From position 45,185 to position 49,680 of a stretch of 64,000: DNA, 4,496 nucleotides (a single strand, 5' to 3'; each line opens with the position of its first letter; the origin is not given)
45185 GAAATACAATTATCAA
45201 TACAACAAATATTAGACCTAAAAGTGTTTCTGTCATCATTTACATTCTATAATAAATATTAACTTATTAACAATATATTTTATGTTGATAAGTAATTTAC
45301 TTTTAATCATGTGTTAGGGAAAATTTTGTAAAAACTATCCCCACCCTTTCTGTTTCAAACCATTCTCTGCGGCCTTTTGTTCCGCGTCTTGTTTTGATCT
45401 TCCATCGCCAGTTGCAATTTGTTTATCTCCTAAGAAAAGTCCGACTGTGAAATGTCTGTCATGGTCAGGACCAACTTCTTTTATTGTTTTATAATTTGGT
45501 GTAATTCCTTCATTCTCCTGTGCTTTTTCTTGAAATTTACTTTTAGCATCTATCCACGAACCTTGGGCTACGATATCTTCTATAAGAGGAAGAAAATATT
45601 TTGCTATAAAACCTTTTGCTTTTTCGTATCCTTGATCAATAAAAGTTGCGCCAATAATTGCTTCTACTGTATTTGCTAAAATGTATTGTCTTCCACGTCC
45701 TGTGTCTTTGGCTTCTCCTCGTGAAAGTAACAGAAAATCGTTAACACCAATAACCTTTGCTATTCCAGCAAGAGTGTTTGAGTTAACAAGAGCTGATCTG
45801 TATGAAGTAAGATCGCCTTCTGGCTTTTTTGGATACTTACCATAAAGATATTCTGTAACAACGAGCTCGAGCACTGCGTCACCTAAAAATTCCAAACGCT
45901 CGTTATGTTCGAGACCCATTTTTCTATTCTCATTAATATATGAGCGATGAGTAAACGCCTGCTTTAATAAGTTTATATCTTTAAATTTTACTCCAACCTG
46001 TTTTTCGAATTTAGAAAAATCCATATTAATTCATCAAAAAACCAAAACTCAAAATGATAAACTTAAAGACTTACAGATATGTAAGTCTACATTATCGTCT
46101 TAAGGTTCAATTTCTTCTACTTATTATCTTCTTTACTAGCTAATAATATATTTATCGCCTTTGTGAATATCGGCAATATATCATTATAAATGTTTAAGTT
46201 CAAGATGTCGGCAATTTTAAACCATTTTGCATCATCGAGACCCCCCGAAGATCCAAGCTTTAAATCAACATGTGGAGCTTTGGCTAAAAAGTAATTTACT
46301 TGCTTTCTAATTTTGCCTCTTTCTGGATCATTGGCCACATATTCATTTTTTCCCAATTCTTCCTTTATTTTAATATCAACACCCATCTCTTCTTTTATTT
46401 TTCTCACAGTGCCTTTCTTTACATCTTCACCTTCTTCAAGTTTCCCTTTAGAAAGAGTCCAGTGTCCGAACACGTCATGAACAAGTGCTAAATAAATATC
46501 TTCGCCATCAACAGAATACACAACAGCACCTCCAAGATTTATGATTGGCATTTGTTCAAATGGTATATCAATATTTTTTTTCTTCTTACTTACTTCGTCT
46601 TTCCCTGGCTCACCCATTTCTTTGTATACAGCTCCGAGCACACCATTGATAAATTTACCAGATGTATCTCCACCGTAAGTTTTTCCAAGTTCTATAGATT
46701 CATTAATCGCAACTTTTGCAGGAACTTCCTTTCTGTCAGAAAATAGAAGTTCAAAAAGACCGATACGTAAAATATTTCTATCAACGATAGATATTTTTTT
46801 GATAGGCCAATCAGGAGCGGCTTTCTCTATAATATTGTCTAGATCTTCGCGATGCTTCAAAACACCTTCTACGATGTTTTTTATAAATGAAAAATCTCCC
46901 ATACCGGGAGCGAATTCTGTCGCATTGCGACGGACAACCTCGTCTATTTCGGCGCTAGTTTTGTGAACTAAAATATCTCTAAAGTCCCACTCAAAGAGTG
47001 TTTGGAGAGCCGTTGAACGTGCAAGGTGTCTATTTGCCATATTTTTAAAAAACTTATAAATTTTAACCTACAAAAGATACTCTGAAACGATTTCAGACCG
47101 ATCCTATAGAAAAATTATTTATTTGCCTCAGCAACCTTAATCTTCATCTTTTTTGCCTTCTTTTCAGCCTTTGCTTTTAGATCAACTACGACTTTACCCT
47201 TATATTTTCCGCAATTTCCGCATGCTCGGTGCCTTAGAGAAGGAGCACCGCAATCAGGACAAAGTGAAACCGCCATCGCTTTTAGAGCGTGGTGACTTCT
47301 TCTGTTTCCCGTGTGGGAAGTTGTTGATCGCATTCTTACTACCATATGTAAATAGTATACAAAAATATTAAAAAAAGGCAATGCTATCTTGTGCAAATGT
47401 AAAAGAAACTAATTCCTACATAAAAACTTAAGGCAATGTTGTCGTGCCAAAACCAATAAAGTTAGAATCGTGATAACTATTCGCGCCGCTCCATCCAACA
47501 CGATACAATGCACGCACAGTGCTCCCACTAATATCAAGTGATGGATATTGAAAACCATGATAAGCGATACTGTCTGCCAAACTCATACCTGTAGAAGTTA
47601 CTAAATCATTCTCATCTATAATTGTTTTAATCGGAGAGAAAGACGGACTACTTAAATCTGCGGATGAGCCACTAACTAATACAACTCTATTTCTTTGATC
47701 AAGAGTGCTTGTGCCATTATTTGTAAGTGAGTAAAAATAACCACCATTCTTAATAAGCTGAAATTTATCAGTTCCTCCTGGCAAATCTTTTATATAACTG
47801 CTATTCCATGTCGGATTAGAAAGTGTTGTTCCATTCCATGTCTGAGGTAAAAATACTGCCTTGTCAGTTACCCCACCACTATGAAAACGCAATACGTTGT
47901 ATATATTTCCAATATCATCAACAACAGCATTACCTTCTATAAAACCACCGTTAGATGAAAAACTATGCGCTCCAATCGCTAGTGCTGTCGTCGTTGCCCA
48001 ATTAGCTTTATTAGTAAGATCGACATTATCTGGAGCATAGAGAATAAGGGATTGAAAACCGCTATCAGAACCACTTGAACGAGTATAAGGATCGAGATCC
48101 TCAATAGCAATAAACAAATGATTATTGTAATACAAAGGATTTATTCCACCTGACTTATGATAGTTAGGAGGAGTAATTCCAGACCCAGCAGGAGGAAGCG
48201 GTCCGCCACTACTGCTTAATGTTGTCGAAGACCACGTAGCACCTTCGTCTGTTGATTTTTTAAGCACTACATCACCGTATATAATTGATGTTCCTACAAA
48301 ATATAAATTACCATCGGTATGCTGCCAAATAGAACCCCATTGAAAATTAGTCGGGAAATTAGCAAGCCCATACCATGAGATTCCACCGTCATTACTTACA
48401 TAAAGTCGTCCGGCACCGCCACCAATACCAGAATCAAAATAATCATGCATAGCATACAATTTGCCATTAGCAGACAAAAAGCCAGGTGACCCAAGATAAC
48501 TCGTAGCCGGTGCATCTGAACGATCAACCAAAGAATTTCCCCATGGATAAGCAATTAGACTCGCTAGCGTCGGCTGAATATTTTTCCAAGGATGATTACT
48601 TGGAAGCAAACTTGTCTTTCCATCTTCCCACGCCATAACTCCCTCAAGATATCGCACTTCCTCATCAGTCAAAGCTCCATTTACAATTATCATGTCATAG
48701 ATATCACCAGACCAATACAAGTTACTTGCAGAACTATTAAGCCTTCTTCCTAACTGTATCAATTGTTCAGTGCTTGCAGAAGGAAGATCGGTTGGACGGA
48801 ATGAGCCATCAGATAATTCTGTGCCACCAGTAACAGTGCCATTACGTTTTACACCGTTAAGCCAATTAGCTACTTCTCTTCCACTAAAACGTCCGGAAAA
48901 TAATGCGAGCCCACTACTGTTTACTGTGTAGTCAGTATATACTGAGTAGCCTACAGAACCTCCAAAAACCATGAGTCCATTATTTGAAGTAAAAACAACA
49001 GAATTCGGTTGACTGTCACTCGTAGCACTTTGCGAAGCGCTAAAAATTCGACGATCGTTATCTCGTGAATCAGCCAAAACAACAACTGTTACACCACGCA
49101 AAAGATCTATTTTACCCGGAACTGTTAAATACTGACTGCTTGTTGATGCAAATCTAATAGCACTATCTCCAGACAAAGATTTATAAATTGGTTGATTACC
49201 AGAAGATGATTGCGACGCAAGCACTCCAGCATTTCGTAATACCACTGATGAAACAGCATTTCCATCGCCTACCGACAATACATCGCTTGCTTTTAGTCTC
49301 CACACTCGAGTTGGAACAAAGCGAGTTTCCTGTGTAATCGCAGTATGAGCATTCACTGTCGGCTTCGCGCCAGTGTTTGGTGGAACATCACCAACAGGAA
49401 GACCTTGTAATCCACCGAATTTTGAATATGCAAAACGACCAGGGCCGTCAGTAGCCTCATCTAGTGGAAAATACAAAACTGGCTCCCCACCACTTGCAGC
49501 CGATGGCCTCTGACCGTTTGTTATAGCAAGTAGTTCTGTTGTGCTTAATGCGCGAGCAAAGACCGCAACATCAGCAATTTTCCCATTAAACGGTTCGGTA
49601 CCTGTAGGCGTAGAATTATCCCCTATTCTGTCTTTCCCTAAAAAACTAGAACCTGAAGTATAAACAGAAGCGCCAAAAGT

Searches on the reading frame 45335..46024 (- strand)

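Call 5: search_protein_families(library=pfam, proteins=[window:45335-46024:-], max_evalue=0.001)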
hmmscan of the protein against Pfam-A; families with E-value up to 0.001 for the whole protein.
window:45335-46024:- (229 aa): 4 families
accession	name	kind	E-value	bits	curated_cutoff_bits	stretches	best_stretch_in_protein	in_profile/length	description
PF14622.11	Ribonucleas_3_3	-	1.5e-39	135.5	35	1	16-146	1-126/128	Ribonuclease-III-like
PF00636.31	Ribonuclease_3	-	2.5e-26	92.9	27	1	42-132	1-102/102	Ribonuclease III domain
PF00035.32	dsrm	-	3.2e-17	63.3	23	1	160-225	1-65/66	Double-stranded RNA binding motif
PF22935.1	RM44_endonuclase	-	1.7e-13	51.3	27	1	6-126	9-138/139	Large ribosomal subunit protein mL44, endonuclease domain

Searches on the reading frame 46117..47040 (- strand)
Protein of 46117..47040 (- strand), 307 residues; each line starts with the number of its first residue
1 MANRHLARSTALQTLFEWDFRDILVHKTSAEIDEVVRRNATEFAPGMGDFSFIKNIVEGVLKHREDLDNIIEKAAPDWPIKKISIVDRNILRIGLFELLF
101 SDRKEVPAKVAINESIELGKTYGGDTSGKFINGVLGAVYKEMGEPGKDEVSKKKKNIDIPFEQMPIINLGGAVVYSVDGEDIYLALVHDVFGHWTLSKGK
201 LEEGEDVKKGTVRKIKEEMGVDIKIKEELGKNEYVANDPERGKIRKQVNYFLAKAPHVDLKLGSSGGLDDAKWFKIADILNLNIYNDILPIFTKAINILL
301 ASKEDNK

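Call 5: search_protein_families(library=pfam, proteins=[window:46117-47040:-], max_evalue=0.001)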
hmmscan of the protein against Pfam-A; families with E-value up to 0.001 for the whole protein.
window:46117-47040:- (307 aa): 2 families
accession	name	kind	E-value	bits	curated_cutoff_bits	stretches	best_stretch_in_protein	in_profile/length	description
PF01029.23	NusB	-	1.6e-34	119.6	23.1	1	7-140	3-133/133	NusB family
PF00293.34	NUDIX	-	5e-13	49.7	21.1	1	173-284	9-123/134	NUDIX domain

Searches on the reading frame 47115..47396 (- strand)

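Call 5: search_protein_families(library=pfam, proteins=[window:47115-47396:-], max_evalue=0.001)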
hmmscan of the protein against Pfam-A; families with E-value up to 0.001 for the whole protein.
window:47115-47396:- (93 aa): 1 family
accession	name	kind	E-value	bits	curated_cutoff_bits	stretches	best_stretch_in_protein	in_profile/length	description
PF01783.29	Ribosomal_L32p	-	4.8e-15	55.9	21.3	1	23-71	6-54/56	Ribosomal L32p protein family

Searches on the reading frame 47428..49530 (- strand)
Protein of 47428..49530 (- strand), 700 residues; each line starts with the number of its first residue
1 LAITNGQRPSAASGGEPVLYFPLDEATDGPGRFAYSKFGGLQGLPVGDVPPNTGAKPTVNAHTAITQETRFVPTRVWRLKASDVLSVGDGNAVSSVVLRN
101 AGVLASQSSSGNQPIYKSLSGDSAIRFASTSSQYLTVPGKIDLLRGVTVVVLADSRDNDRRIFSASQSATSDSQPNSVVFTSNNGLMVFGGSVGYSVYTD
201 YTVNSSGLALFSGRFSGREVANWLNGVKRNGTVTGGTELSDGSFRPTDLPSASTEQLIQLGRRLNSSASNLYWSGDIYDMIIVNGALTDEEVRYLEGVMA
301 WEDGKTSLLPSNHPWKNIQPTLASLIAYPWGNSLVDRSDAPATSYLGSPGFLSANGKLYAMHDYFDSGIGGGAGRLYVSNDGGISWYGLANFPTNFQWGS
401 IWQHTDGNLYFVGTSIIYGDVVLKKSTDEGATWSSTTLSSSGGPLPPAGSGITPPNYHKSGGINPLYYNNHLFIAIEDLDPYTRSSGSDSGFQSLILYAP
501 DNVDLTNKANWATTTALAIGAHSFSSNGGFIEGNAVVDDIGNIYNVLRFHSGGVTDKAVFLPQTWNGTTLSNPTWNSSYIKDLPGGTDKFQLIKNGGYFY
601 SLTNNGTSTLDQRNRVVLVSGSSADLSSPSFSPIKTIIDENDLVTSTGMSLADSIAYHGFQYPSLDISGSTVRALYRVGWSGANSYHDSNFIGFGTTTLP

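Call 29: search_protein_families(library=pfam, proteins=[window:47428-49530:-], max_evalue=1)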
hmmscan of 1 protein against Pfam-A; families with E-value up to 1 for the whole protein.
window:47428-49530:- (700 aa): 4 families
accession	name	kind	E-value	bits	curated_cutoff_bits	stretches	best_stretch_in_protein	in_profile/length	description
PF02012.26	BNR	-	0.0038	17.4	27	0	377-386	1-10/12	BNR/Asp-box repeat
PF13088.12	BNR_2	-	0.1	12.4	31.4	0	376-439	140-204/277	BNR repeat-like domain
PF01617.23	Surface_Ag_2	-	0.13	12.2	22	1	145-197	28-79/247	Surface antigen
PF15902.12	Sortilin-Vps10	-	0.15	11.2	33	1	375-439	378-437/446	Sortilin, neurotensin receptor 3,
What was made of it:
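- Checked: BNR is below the Pfam threshold (call 29).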

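Call 45: search_solved_structures(query=window:47428-49530:-, max_evalue=0.1)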
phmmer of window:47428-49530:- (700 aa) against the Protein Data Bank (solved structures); distinct sequences matched with E-value up to 0.1: 0.
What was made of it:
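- Tried and rejected: No hits (call 45).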

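Call 58: find_homologous_proteins(query=window:47428-49530:-, max_evalue=0.00001)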
Query window:47428-49530:- (700 aa): 5 proteins with E <= 0.00001 among 8000 candidates.
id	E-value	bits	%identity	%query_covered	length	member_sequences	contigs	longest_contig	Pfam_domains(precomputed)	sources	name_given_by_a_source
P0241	2.3e-235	801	55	100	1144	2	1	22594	PF13385.14,PF02973.23,PF01471.24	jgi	-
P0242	1.2e-210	720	52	99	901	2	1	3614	PF13385.14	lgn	-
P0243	4.9e-210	718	51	99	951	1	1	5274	PF13385.14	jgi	jgi:hypothetical protein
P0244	6.0e-202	691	52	91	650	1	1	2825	-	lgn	-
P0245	7.2e-154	532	42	99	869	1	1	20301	PF13385.14,PF13088.13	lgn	-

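Call 59: find_encoding_contigs(protein=P0241, flank=10000, max_places=3)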
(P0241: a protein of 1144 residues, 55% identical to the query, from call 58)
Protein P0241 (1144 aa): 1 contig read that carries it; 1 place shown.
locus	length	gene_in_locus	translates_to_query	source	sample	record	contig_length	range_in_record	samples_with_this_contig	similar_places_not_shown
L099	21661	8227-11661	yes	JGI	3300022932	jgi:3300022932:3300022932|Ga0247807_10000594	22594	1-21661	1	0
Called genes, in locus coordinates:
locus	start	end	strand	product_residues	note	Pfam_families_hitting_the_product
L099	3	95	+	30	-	?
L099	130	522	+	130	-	PF00410:Ribosomal_S8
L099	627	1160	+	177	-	PF00347:Ribosomal_L6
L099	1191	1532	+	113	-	PF00861:Ribosomal_L18p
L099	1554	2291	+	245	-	PF00333:Ribosomal_S5, PF03719:Ribosomal_S5_C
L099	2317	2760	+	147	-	PF00828:Ribosomal_L27A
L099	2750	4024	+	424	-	PF00344:SecY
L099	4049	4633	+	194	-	PF06414:Zeta_toxin (weak), PF00406:ADK, PF13207:AAA_17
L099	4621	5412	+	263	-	PF00557:Peptidase_M24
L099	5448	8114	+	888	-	PF00041:fn3 (weak), PF16656:Pur_ac_phosph_N, PF01471:PG_binding_1 (weak)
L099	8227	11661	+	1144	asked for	PF13385:Laminin_G_3, PF02973:Sialidase (faint), PF01471:PG_binding_1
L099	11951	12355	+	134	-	-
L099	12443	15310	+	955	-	PF26449:DUF8128, PF02534:T4SS-DNA_transf (weak), PF12696:TraG-D_C (weak)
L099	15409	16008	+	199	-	-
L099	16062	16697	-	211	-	-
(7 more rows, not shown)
